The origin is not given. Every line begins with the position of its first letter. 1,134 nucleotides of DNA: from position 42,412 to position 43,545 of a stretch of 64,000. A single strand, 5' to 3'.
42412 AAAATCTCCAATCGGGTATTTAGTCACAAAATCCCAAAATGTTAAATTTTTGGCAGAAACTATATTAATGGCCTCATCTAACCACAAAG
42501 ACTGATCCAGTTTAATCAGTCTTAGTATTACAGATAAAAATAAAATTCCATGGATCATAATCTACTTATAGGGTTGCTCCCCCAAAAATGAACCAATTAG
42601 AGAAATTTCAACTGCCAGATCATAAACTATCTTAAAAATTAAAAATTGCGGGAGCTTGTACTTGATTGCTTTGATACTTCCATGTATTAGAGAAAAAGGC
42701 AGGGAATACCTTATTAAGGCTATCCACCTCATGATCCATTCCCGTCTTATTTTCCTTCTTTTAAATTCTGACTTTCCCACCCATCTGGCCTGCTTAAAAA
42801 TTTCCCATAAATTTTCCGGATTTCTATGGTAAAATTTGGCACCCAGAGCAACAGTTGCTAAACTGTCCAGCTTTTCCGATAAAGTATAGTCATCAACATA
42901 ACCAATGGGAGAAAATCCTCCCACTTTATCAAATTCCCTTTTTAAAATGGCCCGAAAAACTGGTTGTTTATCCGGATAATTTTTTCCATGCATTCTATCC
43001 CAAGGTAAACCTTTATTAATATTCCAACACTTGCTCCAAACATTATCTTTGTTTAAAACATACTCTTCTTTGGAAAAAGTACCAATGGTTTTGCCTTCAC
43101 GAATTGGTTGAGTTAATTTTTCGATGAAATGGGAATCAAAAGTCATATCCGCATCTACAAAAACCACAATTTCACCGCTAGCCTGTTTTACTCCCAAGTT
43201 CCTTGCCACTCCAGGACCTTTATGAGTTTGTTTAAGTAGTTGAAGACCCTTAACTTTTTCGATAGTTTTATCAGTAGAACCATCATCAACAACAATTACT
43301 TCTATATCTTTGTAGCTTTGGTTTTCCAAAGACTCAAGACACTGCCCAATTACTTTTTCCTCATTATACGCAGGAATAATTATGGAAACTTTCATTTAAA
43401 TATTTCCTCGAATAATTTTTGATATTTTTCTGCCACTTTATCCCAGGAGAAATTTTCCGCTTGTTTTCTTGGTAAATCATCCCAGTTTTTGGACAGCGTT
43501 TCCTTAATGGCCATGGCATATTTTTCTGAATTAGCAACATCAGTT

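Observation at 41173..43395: Adjacent PMT/ArnT-like GT-C and membrane-anchored GT2 synthase form a lipid-linked sugar donor/transferase pair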

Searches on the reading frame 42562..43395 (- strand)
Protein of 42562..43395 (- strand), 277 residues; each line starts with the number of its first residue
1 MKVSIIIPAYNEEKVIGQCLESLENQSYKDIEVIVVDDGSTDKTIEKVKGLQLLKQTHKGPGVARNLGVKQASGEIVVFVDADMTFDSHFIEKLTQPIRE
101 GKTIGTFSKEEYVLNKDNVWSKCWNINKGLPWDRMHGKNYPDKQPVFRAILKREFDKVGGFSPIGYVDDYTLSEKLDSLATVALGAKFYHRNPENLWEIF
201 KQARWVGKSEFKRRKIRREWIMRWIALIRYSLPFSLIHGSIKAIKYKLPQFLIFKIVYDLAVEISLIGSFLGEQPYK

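Call 4: search_protein_families(library=pfam, proteins=[window:42562-43395:-], max_evalue=0.01)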
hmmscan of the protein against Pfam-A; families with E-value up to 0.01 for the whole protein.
window:42562-43395:- (277 aa): 4 families
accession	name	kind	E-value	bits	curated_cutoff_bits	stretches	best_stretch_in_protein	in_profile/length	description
PF00535.33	Glycos_transf_2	-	3.2e-33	115.5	23.3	1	4-153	1-162/168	Glycosyl transferase family 2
PF13641.12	Glyco_tranf_2_3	-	3.9e-15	56.9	27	1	3-122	3-134/230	Glycosyltransferase like family 2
PF10111.15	Glyco_tranf_2_2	-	5.4e-12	46.2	27.3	1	4-96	1-104/276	Glycosyltransferase like family 2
PF13506.12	Glyco_transf_21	-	0.0022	17.9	21.7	0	68-176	25-137/174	Glycosyl transferase family 21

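Call 5: search_protein_families(library=ncbifam, proteins=[window:42562-43395:-], max_evalue=0.01)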
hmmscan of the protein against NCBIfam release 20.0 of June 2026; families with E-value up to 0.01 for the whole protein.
window:42562-43395:- (277 aa): 30 families (the best 25 are shown)
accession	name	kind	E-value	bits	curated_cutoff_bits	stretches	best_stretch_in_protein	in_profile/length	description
TIGR04283.1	glyco_like_mftF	equivalog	3.8e-26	92.1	182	1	3-183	1-176/221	TIGR04283 family arsenosugar biosynthesis glycosyltransferase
NF007482.0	PRK10073.1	equivalog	2.1e-22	79.6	423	1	2-96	7-108/334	glycosyltransferase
NF041875.1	EPS_EpsD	equivalog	2.5e-22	79.7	370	1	3-100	1-106/325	exopolysaccharide biosynthesis glycosyltransferase EpsD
NF047683.1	TeichurnBiosyTuaG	equivalog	3.5e-18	66.2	400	1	2-133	7-146/252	teichuronic acid biosynthesis protein TuaG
TIGR04182.1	glyco_TIGR04182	equivalog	3e-17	62.9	325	1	2-106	1-108/293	S-layer glycoprotein N-glycosyltransferase AglJ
TIGR03937.1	PgaC_IcaA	equivalog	1.2e-16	60.7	422.3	1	2-116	46-168/407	poly-beta-1,6-N-acetyl-D-glucosamine synthase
TIGR03965.1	mycofact_glyco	equivalog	2.6e-16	59.6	280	1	2-97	75-178/467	mycofactocin biosynthesis glycosyltransferase MftF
NF010496.0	PRK13915.1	equivalog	1.9e-14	53.5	262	1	2-104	32-148/307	glucosyl-3-phosphoglycerate synthase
NF038299.1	EPS_HpsN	equivalog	1.9e-14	53.4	425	1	2-108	2-116/317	hormogonium polysaccharide biosynthesis glycosyltransferase HpsN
NF050050.1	ProtGlycPglI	equivalog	2.9e-14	53.2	500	1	2-101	3-111/306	GalNAc(5)-diNAcBac-PP-undecaprenol beta-1,3-glucosyltransferase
NF041394.1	GtaseAglG_Halo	equivalog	4.2e-13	49.2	440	1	1-100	1-109/304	glucosyl-dolichyl phosphate glucuronosyltransferase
NF047588.1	GlcsyltransPgfSStrep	equivalog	2.4e-12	46.7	500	1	1-104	1-116/308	glycosyltransferase PgfS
NF038302.1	EPS_HpsE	equivalog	4.3e-12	45.6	300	1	2-108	2-121/307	hormogonium polysaccharide biosynthesis glycosyltransferase HpsE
TIGR04242.1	nodulat_NodC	equivalog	2.6e-11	43.1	550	1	2-120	49-177/395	chitooligosaccharide synthase NodC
NF041391.1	DPhHxTase_Halo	equivalog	5.1e-11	41.9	375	1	9-103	3-98/213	dolichyl-phosphate hexose transferase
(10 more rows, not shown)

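Call 6: search_solved_structures(query=window:42562-43395:-, max_evalue=0.01, show_alignments=3)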
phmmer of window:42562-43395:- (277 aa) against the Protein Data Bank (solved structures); distinct sequences matched with E-value up to 0.01: 39.
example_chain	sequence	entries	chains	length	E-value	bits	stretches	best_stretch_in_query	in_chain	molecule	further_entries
5hea_A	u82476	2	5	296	3.4e-19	72.3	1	3-99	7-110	Putative glycosyltransferase (GalT1)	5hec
2z87_A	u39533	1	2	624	1.6e-18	70.1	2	3-103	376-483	Chondroitin synthase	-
2z86_A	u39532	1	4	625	1.6e-18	70.1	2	3-103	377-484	Chondroitin synthase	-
6p61_A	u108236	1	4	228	1.3e-15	60.5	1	3-95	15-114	Glycosyltransferase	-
5tze_C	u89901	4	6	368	3.1e-14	56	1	1-88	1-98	Glycosyl transferase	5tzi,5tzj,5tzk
5tz8_A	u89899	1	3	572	5.8e-14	55.1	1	1-88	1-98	Glycosyl transferase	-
3bcv_A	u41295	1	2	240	1e-11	47.8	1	2-90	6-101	Putative glycosyltransferase protein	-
5mlz_A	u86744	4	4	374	1.2e-11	47.5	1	1-109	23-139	Dolichol monophosphate mannose synthase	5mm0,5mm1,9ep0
9omm_A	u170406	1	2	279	1.1e-09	41.1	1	3-94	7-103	Glycosyltransferase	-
9omh_A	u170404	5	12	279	1.1e-09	41.1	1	3-94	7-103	Glycosyltransferase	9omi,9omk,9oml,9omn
9omj_A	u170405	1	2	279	1.1e-09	41.1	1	3-94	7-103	Glycosyltransferase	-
6h1j_A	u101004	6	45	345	5.4e-09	38.8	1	2-96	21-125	Probable ss-1,3-N-acetylglucosaminyltransferase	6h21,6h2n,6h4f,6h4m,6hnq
9jma_A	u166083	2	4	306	3.2e-08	36.3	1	1-97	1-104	GalNAc(5)-diNAcBac-PP-undecaprenol beta-1,3-glucosyltransferase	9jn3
6yv7_B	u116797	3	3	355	8.1e-08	35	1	2-87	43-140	Glycosyl transferase, family 2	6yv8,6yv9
6yv7_A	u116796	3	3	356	8.1e-08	34.9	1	2-87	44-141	Glycosyl transferase, family 2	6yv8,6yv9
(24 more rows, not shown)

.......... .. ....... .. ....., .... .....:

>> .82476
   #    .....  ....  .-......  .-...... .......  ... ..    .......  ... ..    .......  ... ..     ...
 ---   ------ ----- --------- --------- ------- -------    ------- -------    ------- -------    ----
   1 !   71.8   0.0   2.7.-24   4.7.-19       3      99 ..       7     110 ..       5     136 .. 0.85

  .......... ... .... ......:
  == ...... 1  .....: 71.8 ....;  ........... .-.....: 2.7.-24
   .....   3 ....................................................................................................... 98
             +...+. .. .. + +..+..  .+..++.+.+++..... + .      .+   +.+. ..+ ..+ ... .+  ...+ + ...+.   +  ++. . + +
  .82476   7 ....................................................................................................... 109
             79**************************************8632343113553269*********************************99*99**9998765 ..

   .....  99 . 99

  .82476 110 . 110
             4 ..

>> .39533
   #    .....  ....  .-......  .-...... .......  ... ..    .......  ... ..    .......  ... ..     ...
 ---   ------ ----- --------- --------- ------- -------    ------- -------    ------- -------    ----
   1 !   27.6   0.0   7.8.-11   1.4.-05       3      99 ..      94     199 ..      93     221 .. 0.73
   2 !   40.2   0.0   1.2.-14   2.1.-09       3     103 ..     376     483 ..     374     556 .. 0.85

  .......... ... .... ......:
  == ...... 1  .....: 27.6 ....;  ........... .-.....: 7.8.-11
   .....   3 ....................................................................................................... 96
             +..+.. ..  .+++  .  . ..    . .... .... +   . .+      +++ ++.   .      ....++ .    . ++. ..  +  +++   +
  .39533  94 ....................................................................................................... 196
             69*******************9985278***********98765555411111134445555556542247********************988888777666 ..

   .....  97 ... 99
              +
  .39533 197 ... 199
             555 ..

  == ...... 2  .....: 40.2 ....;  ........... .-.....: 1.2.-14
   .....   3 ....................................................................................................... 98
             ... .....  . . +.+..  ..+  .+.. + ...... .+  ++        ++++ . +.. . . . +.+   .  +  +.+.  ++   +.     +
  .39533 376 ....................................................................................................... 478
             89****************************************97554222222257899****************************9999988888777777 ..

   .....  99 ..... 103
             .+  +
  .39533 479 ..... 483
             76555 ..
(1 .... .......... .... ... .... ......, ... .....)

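Call 10: find_homologous_proteins(query=window:42562-43395:-, max_evalue=0.00001)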
Query window:42562-43395:- (277 aa): 4491 proteins with E <= 0.00001 among 5672 candidates; the best 120 are listed.
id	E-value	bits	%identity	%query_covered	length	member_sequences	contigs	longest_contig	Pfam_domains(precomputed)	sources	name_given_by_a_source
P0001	9.8e-185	630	100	100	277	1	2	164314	PF10111.15,PF13641.13,PF00535.33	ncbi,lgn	-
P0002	1.5e-143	495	79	100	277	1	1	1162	PF10111.15,PF13641.13,PF00535.33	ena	-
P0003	3.7e-136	471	75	100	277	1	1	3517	PF10111.15,PF13506.14,PF13641.13,PF00535.33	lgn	-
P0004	1.6e-135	469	74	99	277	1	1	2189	PF10111.15,PF13506.14,PF13641.13,PF00535.33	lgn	-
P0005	2.8e-135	468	74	100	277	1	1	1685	PF10111.15,PF13641.13,PF00535.33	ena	-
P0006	3.3e-134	464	74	100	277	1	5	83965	PF10111.15,PF13641.13,PF00535.33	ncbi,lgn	-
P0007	5.4e-134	464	73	100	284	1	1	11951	PF10111.15,PF13641.13,PF00535.33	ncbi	-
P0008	6.4e-133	460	73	100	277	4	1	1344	PF10111.15,PF13641.13,PF00535.33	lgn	-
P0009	8.6e-131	453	72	100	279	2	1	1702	PF10111.15,PF13641.13,PF00535.33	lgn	-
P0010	3.8e-130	451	71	100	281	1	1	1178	PF10111.15,PF13641.13,PF00535.33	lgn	-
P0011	3.9e-129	448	69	100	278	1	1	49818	PF10111.15,PF13641.13,PF00535.33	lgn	-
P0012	1.1e-128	446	70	100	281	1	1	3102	PF10111.15,PF13641.13,PF00535.33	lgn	-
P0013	1.5e-128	446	70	100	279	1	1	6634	PF10111.15,PF13506.14,PF13641.13,PF00535.33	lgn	-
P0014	2.1e-128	445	71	100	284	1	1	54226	PF10111.15,PF13641.13,PF00535.33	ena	-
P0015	1.9e-127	442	69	100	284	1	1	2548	PF10111.15,PF13641.13,PF00535.33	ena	-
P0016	4.7e-127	441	70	100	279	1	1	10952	PF10111.15,PF13641.13,PF00535.33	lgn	-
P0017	5.2e-127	441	71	100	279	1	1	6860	PF10111.15,PF13641.13,PF00535.33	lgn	-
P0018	2.8e-126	438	68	100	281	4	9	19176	PF10111.15,PF13641.13,PF00535.33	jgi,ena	-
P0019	2.9e-126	438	70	100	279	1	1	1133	PF10111.15,PF13641.13,PF00535.33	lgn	-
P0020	1.2e-125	436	68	100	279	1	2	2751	PF10111.15,PF13641.13,PF00535.33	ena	-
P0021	1.2e-125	436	69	100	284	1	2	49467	PF10111.15,PF13641.13,PF00535.33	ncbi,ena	-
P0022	2.6e-125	435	68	99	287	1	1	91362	PF10111.15,PF13641.13,PF00535.33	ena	-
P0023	3.9e-125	435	70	100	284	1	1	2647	PF10111.15,PF13506.14,PF13641.13,PF00535.33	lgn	-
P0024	6.3e-125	434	68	100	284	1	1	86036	PF10111.15,PF13506.14,PF13641.13,PF00535.33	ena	-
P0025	7.5e-125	434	67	100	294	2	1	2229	PF10111.15,PF13641.13,PF00535.33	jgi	-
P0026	8.2e-125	434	69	100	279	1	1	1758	PF10111.15,PF13641.13,PF00535.33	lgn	-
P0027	1.7e-124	433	69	100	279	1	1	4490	PF10111.15,PF13641.13,PF00535.33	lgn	-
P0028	2.1e-124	432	68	100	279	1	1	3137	PF10111.15,PF13641.13,PF00535.33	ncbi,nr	ncbi:MAG: glycosyltransferase family 2 protein [Candidatus Daviesbacteria bacterium]|nr:glycosyltran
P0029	3.6e-124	431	68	100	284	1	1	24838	PF10111.15,PF13641.13,PF00535.33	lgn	-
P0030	8.9e-124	430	70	100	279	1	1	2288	PF10111.15,PF13641.13,PF00535.33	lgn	-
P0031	4.6e-123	428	67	100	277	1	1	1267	PF10111.15,PF13641.13,PF00535.33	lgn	-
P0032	6.1e-123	427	68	99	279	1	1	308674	PF10111.15,PF13641.13,PF00535.33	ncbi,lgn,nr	ncbi:MAG: glycosyltransferase family 2 protein [Candidatus Daviesbacteria bacterium]|nr:glycosyltran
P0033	8.6e-123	427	68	99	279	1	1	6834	PF10111.15,PF13641.13,PF00535.33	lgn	-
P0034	9.7e-123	427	66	100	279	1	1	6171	PF10111.15,PF13641.13,PF00535.33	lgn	-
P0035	1.2e-122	426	68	100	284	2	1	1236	PF10111.15,PF13641.13,PF00535.33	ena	-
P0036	1.8e-122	426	67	100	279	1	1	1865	PF10111.15,PF13641.13,PF00535.33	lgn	-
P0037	1.9e-122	426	66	100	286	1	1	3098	PF10111.15,PF13641.13,PF00535.33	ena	-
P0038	2.8e-122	425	68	100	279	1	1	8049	PF10111.15,PF13641.13,PF00535.33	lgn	-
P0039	3.2e-122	425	67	100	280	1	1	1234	PF10111.15,PF13641.13,PF00535.33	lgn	-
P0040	4.7e-122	425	66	100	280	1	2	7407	PF10111.15,PF13641.13,PF00535.33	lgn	-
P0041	5.8e-122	424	65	100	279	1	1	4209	PF10111.15,PF13506.14,PF13641.13,PF00535.33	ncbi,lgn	-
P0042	7.3e-122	424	67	100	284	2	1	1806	PF10111.15,PF13641.13,PF00535.33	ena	-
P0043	7.8e-122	424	67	100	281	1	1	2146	PF10111.15,PF13641.13,PF00535.33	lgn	-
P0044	8.0e-122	424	68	100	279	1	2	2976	PF10111.15,PF13506.14,PF13641.13,PF00535.33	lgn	-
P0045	8.2e-122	424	67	100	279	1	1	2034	PF10111.15,PF13641.13,PF00535.33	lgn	-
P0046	9.1e-122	424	65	100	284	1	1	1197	PF10111.15,PF13641.13,PF00535.33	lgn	-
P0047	9.8e-122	424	68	99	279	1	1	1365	PF10111.15,PF13641.13,PF00535.33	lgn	-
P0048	1.3e-121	423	66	100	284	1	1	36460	PF10111.15,PF13506.14,PF13641.13,PF00535.33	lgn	-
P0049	1.4e-121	423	65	100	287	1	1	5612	PF10111.15,PF13641.13,PF00535.33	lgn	-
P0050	1.6e-121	423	66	100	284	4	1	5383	PF10111.15,PF13641.13,PF00535.33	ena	-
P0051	1.9e-121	423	68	100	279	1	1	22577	PF10111.15,PF13641.13,PF00535.33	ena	-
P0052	3.0e-121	422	66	100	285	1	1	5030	PF10111.15,PF13641.13,PF00535.33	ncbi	-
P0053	3.6e-121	422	69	100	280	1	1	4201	PF10111.15,PF13641.13,PF00535.33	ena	-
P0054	3.6e-121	422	65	100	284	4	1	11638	PF10111.15,PF13641.13,PF00535.33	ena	-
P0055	3.9e-121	422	66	100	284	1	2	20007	PF10111.15,PF13506.14,PF13641.13,PF00535.33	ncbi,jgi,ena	-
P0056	5.4e-121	421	65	100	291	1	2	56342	PF10111.15,PF13641.13,PF00535.33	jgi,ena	-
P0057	6.6e-121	421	67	100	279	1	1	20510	PF10111.15,PF13641.13,PF00535.33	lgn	-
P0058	8.7e-121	420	67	100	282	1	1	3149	PF10111.15,PF13641.13,PF00535.33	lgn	-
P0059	1.0e-120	420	67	100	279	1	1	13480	PF10111.15,PF13641.13,PF00535.33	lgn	-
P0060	1.2e-120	420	67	100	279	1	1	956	PF10111.15,PF13641.13,PF00535.33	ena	-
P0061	1.9e-120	419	68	100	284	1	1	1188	PF10111.15,PF13641.13,PF00535.33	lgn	-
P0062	2.1e-120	419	67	100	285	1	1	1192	PF10111.15,PF13506.14,PF13641.13,PF00535.33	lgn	-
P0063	3.9e-120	418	67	100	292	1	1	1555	PF10111.15,PF13506.14,PF13641.13,PF00535.33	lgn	-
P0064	4.9e-120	418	69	100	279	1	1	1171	PF10111.15,PF13641.13,PF00535.33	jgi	jgi:glycosyltransferase involved in cell wall biosynthesis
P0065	5.2e-120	418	67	99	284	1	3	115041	PF10111.15,PF13641.13,PF00535.33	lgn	-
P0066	7.6e-120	417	67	100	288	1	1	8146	PF10111.15,PF13641.13,PF00535.33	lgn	-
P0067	7.8e-120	417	67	100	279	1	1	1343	PF10111.15,PF13641.13,PF00535.33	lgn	-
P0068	1.3e-119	417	65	100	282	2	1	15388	PF10111.15,PF13506.14,PF13641.13,PF00535.33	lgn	-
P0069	1.5e-119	416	65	100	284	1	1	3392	PF10111.15,PF13641.13,PF00535.33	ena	-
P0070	1.5e-119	416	65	100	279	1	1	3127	PF10111.15,PF13506.14,PF13641.13,PF00535.33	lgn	-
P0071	2.4e-119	416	67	100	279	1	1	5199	PF10111.15,PF13641.13,PF00535.33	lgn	-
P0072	2.4e-119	416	66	100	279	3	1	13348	PF10111.15,PF13641.13,PF00535.33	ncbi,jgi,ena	-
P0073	4.8e-119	415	66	99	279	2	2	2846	PF10111.15,PF13641.13,PF00535.33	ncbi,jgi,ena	-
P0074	4.8e-119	415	64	100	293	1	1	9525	PF10111.15,PF13641.13,PF00535.33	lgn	-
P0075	5.1e-119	415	67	100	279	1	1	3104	PF10111.15,PF13641.13,PF00535.33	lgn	-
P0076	8.5e-119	414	67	100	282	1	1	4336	PF10111.15,PF13641.13,PF00535.33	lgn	-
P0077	1.9e-118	413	65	100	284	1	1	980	PF10111.15,PF13506.14,PF13641.13,PF00535.33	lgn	-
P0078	2.2e-118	413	64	100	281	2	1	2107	PF10111.15,PF13641.13,PF00535.33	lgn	-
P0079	4.0e-118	412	65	100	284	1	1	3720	PF10111.15,PF13641.13,PF00535.33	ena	-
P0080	4.4e-118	412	66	100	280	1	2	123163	PF10111.15,PF13641.13,PF00535.33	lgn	-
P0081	5.5e-118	411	65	100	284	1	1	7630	PF10111.15,PF13641.13,PF00535.33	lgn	-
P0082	7.1e-118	411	66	100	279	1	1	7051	PF10111.15,PF13641.13,PF00535.33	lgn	-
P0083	1.1e-117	410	64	100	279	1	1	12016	PF10111.15,PF13641.13,PF00535.33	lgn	-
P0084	1.3e-117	410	64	100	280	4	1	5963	PF10111.15,PF13641.13,PF00535.33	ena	-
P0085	2.3e-117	409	64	100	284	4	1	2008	PF10111.15,PF13641.13,PF00535.33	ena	-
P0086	2.8e-117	409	66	100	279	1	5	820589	PF10111.15,PF13641.13,PF00535.33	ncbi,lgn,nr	ncbi:MAG: glycosyltransferase family 2 protein [Candidatus Daviesbacteria bacterium]|nr:MAG: glycosy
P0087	2.9e-117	409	65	100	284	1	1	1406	PF10111.15,PF13641.13,PF00535.33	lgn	-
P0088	3.3e-117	409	65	100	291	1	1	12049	PF10111.15,PF13641.13,PF00535.33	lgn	-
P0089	4.2e-117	408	68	100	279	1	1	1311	PF10111.15,PF13641.13,PF00535.33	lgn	-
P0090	4.2e-117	408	65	100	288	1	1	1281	PF10111.15,PF13641.13,PF00535.33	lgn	-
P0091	6.6e-117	408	64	100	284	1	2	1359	PF10111.15,PF13641.13,PF00535.33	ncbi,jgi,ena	-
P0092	7.4e-117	408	66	99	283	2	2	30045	PF10111.15,PF13641.13,PF00535.33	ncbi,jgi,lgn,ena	-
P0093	7.6e-117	407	64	100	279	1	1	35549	PF10111.15,PF13641.13,PF00535.33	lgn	-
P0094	2.2e-116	406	62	100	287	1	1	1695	PF10111.15,PF13641.13,PF00535.33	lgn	-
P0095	3.9e-116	405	65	100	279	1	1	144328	PF10111.15,PF13641.13,PF00535.33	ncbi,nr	ncbi:MAG: glycosyltransferase family 2 protein [Candidatus Daviesbacteria bacterium]|nr:glycosyltran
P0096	4.0e-116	405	66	100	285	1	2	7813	PF10111.15,PF13641.13,PF00535.33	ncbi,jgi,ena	-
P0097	5.4e-116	405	66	99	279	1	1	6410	PF10111.15,PF13641.13,PF00535.33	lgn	-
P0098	1.1e-115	404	63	99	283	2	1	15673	PF10111.15,PF13641.13,PF00535.33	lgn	-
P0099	1.2e-115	404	63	100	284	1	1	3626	PF10111.15,PF13641.13,PF00535.33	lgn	-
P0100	1.2e-115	404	65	99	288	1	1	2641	PF10111.15,PF13641.13,PF00535.33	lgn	-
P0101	1.2e-115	403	64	100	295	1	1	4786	PF10111.15,PF13641.13,PF00535.33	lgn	-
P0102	1.7e-115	403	66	100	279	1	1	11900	PF10111.15,PF13641.13,PF00535.33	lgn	-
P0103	2.7e-115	402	65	100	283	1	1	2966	PF10111.15,PF13641.13,PF00535.33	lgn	-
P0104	2.8e-115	402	64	100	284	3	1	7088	PF10111.15,PF13506.14,PF13641.13,PF00535.33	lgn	-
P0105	3.1e-115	402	63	100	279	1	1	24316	PF10111.15,PF13641.13,PF00535.33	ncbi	-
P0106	3.3e-115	402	66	100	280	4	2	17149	PF10111.15,PF13641.13,PF00535.33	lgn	-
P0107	6.6e-115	401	65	100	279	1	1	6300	PF10111.15,PF13641.13,PF00535.33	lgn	-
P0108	6.7e-115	401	64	100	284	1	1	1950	PF10111.15,PF13641.13,PF00535.33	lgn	-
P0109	1.1e-114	400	64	100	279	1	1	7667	PF10111.15,PF13641.13,PF00535.33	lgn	-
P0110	1.2e-114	400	65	97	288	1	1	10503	PF10111.15,PF13506.14,PF13641.13,PF00535.33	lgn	-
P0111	1.4e-114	400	64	100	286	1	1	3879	PF10111.15,PF13506.14,PF13641.13,PF00535.33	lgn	-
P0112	2.2e-114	399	65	99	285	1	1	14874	PF10111.15,PF13506.14,PF13641.13,PF00535.33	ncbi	-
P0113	2.2e-114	399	64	100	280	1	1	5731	PF10111.15,PF13641.13,PF00535.33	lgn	-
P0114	2.7e-114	399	64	100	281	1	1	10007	PF10111.15,PF13641.13,PF00535.33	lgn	-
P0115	3.2e-114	399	63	100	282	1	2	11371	PF10111.15,PF13641.13,PF00535.33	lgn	-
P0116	3.7e-114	399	65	100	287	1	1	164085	PF10111.15,PF13641.13,PF00535.33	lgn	-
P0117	3.8e-114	399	64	100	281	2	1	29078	PF10111.15,PF13641.13,PF00535.33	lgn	-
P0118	6.9e-114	398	64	100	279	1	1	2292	PF10111.15,PF13641.13,PF00535.33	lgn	-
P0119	8.5e-114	397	65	100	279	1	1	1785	PF10111.15,PF13641.13,PF00535.33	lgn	-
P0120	1.8e-113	396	65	100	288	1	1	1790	PF10111.15,PF13641.13,PF00535.33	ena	-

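Call 13: find_encoding_contigs(protein=P0001, flank=3000, max_places=3)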
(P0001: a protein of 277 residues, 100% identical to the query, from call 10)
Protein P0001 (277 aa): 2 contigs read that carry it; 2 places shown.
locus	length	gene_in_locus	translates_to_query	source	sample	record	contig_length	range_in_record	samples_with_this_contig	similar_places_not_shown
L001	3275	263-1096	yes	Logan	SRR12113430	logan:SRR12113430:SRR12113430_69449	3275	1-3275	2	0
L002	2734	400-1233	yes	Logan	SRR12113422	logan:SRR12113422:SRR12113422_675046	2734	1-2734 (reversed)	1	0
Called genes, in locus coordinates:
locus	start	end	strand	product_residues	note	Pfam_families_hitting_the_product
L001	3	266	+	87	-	?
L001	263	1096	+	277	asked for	PF00535:Glycos_transf_2, PF10111:Glyco_tranf_2_2, PF13641:Glyco_tranf_2_3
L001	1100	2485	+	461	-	PF13231:PMT_2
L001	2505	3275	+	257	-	?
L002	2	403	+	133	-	?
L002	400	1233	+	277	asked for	PF00535:Glycos_transf_2, PF10111:Glyco_tranf_2_2, PF13641:Glyco_tranf_2_3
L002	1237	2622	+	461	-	PF13231:PMT_2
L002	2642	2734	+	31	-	?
